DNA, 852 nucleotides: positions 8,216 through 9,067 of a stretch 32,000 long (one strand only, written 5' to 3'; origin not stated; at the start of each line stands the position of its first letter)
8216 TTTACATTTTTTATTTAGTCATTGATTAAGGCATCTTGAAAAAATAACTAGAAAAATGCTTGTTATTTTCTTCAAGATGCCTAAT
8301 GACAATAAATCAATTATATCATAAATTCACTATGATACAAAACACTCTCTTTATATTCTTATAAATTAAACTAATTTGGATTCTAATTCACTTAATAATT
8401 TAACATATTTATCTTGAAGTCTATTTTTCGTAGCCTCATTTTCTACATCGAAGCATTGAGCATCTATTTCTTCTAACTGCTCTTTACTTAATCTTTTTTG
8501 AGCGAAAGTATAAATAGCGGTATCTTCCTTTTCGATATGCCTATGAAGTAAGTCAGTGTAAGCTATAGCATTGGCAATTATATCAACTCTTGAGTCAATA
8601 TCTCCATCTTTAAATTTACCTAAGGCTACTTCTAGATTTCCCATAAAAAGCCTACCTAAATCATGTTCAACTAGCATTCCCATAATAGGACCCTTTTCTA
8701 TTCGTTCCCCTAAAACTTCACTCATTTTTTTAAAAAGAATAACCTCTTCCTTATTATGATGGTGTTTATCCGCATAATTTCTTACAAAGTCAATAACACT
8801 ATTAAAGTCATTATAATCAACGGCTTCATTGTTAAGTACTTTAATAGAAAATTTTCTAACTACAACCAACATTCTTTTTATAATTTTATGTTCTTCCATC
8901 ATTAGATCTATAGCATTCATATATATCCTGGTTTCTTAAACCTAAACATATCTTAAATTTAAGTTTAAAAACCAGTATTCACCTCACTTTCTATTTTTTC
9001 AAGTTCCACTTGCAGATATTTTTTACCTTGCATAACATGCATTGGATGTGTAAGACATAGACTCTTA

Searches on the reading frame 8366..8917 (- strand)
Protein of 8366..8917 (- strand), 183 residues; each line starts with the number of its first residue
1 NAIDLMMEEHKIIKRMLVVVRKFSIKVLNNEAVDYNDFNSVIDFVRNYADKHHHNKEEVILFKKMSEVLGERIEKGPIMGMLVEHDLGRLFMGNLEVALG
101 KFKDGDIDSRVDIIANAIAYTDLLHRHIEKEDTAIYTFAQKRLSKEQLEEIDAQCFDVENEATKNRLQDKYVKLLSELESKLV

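Call 36: search_protein_families(library=ncbifam, proteins=[window:8366-8917:-], max_evalue=0.00001)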
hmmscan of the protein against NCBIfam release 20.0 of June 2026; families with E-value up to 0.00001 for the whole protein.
window:8366-8917:- (183 aa): 1 family
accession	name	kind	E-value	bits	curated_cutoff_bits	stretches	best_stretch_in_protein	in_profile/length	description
NF053874.1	persist_PA2171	equivalog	1.8e-06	27.8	190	0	120-167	105-151/157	PA2171 family ribosome-binding persister protein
